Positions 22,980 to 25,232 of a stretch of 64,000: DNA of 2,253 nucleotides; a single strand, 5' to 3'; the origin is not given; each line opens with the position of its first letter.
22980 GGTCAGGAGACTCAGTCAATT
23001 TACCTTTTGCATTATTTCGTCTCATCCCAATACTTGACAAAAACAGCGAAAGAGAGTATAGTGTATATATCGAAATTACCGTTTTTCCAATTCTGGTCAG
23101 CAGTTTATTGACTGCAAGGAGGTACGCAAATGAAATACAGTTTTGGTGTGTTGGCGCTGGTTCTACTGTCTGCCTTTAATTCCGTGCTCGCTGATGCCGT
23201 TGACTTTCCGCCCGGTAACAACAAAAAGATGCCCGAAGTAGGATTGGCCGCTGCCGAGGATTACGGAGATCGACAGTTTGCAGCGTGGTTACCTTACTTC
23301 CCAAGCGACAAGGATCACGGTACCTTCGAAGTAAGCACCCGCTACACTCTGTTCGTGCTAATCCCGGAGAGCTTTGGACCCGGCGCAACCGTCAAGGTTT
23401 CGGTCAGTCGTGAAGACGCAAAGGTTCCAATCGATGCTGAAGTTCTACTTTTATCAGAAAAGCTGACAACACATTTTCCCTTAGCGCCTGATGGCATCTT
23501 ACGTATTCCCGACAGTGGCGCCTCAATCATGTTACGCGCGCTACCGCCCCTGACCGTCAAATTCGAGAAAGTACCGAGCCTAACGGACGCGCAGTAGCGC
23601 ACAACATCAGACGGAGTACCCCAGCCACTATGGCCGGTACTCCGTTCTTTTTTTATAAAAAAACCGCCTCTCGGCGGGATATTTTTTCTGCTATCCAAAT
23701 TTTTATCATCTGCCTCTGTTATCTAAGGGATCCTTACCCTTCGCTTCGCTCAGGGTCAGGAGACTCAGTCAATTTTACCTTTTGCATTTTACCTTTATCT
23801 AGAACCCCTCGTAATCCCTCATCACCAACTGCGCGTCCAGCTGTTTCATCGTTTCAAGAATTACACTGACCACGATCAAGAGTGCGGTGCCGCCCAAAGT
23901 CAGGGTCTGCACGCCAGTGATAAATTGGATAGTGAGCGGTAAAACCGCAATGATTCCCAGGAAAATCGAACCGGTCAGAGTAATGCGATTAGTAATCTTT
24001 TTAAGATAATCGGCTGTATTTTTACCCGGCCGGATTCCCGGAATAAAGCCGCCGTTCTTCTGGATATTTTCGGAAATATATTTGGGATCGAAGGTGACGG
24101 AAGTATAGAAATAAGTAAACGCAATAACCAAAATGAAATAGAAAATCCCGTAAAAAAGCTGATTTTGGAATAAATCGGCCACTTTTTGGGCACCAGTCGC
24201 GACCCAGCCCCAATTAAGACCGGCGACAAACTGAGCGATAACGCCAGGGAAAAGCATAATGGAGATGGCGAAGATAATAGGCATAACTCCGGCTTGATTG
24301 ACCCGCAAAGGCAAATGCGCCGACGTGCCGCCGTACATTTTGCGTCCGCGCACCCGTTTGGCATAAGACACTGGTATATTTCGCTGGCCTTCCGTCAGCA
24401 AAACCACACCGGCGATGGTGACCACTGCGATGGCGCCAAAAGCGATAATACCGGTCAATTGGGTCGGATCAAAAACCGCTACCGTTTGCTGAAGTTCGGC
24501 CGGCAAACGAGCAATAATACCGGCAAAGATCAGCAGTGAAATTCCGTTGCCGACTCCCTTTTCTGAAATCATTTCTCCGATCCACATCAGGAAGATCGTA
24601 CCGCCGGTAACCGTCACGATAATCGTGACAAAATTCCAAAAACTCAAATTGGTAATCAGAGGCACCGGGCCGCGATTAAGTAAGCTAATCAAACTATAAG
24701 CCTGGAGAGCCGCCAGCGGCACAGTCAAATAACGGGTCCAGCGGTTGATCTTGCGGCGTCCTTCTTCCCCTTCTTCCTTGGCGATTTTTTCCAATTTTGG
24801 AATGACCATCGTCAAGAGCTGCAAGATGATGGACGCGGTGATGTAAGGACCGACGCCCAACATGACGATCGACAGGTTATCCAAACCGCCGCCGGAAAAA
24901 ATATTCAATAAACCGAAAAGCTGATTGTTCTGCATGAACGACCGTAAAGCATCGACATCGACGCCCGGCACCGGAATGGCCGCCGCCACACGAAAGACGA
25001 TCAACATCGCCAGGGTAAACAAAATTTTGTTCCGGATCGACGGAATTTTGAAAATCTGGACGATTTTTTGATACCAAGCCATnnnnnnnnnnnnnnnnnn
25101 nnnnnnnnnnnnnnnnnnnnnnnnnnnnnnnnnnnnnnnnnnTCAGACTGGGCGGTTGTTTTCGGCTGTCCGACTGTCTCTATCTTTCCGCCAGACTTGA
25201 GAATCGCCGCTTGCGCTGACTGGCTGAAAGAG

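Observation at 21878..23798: GC-rich two-gene insertion between secY and map, bracketed by ~115-bp direct repeats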

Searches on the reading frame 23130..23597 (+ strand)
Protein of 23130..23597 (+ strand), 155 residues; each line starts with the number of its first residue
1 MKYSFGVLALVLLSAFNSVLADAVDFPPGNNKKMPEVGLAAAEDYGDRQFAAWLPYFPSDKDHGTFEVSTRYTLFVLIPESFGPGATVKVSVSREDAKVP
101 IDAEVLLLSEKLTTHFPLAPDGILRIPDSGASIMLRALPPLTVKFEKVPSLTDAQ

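Call 8: search_protein_families(library=pfam, proteins=[window:23130-23597:+], max_evalue=1)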
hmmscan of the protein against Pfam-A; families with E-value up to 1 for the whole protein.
window:23130-23597:+ (155 aa): 0 families

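Call 9: search_protein_families(library=ncbifam, proteins=[window:23130-23597:+], max_evalue=1)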
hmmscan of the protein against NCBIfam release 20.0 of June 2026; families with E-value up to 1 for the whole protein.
window:23130-23597:+ (155 aa): 0 families

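Call 10: search_protein_families(library=padloc, proteins=[window:23130-23597:+], max_evalue=1)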
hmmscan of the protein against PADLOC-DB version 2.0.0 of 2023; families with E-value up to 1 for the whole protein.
window:23130-23597:+ (155 aa): 0 families

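Call 11: search_protein_families(library=phrogs, proteins=[window:23130-23597:+], max_evalue=1)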
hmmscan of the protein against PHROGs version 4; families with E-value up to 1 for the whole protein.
window:23130-23597:+ (155 aa): 1 family
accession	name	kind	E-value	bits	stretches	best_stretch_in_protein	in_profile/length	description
phrog_11030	-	unknown function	0.24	12.6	1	7-29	6-27/73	-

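Call 13: find_homologous_proteins(query=window:23130-23597:+)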
Query window:23130-23597:+ (155 aa): 1 proteins with E <= 0.001 among 99 candidates.
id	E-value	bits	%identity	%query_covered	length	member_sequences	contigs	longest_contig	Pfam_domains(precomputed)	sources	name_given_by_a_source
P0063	8.0e-96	336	100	100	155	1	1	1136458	-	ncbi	-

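Call 59: predict_structure(protein=window:23130-23597:+)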
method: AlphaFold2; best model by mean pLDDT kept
length: 155 residues; sequences in the alignment: 1
mean_pLDDT: 59.4   pTM: 0.52
mean pLDDT of the five models: 59.4, 54.1, 52.5, 49.3, 37.0
residues with pLDDT >= 90: 0; 70-90: 44; 50-70: 66; < 50: 45
segments of 3 or more residues with pLDDT < 50: 1-35, 48-54
pLDDT, mean of each block of 10 residues (from residue 1): 40 39 34 50 52 50 68 60 75 73 68 70 73 68 77 50
secondary structure, 60 per line:
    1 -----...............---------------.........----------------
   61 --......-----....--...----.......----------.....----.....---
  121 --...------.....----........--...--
elements in order: H6-20 H36-44 E63-68 E74-77 E87-93 E104-108 E113-117 E123-125 E132-136 E141-148

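Call 71: search_protein_representatives(protein=window:23130-23597:+)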
Query: 155 residues. Proteins with E-value up to 0.001 (for the whole library): 2; up to 1e-10: 1; up to 1e-30: 1. The best 2 are listed.
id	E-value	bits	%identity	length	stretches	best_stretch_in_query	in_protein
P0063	2.6e-96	335.6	100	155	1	1-155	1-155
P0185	8.4e-05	38.5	31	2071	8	53-101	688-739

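Call 72: search_protein_families(library=pfam, proteins=[P0185], max_evalue=0.01)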
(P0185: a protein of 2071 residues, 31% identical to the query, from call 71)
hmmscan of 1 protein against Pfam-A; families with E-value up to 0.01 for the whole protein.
P0185 (2071 aa): 10 families
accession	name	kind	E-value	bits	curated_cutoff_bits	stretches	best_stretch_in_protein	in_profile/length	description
PF00041.27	fn3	-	1.7e-33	115.1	25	0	56-132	15-81/84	Fibronectin type III domain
PF19077.6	Big_13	-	2.1e-32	112.1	27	0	1371-1438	25-101/102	Bacterial Ig-like domain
PF13750.12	Big_3_3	-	2.7e-22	79.6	27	0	1310-1428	15-138/157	Bacterial Ig-like domain (group 3)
PF21466.3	GH101_dom-5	-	3.8e-16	59.7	27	0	1196-1228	42-74/145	Endo-alpha-N-acetylgalactosaminidase, domain 5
PF02282.21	Herpes_UL42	-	9.1e-15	55.3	27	0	1106-1135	97-126/154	DNA polymerase processivity factor (UL42)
PF25059.1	FN3_DSCAM-DSCAML_C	-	2.5e-13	50.6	39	0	1199-1245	44-89/89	DSCAM/DSCAML C-terminal Fn3-like domain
PF20763.3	UDG-inhib_P56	-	4.4e-11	42.8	24.1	0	1613-1631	8-26/53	Phage phi29, UDG inhibitor P56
PF12245.14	Big_3_2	-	1.2e-08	35.6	23.3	0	947-1036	44-121/122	Bacterial Ig-like domain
PF15418.12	DUF4625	-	3.7e-06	27.7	27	0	1911-1931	107-127/131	Domain of unknown function (DUF4625)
PF01996.21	F420_ligase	-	0.0019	18.2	25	0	1470-1524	98-152/218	F420-0:Gamma-glutamyl ligase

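Call 83: search_protein_families(library=pfam, proteins=[L010:11633-12640:+], max_evalue=0.001)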
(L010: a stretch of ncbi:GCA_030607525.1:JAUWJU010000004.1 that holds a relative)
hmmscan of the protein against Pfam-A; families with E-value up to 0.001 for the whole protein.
L010:11633-12640:+ (335 aa): 1 family
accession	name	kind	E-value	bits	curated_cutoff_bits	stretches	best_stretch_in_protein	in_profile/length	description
PF00078.32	RVT_1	-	4.4e-20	72.7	29.6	1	73-276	9-203/205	Reverse transcriptase (RNA-dependent DNA polymerase)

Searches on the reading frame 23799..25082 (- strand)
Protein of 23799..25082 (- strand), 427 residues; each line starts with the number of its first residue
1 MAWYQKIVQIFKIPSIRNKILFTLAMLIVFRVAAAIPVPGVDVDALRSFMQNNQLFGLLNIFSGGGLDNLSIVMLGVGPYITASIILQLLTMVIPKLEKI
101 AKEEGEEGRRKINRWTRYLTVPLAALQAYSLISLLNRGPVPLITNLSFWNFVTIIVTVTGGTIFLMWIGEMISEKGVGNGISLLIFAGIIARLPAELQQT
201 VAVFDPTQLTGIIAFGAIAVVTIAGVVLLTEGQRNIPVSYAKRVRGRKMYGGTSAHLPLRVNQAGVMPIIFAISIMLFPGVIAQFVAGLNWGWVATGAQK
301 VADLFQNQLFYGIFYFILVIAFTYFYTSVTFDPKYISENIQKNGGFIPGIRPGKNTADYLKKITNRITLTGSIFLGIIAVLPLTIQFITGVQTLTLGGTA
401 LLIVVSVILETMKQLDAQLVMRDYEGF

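Call 8: search_protein_families(library=pfam, proteins=[window:23799-25082:-], max_evalue=1)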
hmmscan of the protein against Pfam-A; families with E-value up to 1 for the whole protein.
window:23799-25082:- (427 aa): 2 families
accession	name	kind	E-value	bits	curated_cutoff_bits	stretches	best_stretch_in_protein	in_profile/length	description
PF00344.25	SecY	-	6.4e-110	367.7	32.2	1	71-412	1-306/306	SecY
PF12648.12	TcpE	-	0.042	14.8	29.9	1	257-337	22-78/100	TcpE family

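Call 36: find_related_loci(query=window:23802-25082:-, collection=metagenome_contigs, flank=6000)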
Query window:23802-25082:- (427 aa) in metagenome_contigs; peptide patterns used: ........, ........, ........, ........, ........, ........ (x = any residue, [..] = any of these).
600 stretches matched a pattern (row limit reached: there are more); 469 encode a relative of the query (tblastn E <= 1e-3); the best 80 are kept; 80 distinct loci.
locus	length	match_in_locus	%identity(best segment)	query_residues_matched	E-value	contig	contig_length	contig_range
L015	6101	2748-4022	65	4-427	0e+0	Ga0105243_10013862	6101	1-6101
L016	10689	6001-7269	59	5-427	2e-166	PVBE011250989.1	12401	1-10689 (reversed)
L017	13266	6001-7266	58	4-425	6e-165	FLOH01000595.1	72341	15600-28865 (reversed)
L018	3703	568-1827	60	6-427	1e-170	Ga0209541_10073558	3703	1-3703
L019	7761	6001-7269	58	3-425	5e-162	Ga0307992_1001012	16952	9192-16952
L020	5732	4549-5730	61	4-397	2e-163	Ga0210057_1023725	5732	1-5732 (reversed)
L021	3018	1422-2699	60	4-427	9e-169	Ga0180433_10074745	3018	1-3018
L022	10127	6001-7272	57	1-425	8e-160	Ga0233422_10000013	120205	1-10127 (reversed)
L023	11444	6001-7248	56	9-425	1e-155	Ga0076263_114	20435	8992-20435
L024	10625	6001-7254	54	5-424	1e-153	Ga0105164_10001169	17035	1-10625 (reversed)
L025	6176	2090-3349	55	3-424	4e-151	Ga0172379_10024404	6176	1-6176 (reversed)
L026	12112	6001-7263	53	2-424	4e-148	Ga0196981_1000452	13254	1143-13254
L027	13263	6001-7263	53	2-424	7e-148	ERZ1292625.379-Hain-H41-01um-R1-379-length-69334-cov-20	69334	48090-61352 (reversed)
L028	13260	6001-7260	53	3-424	1e-147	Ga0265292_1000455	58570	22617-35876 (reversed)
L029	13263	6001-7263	52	2-424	2e-146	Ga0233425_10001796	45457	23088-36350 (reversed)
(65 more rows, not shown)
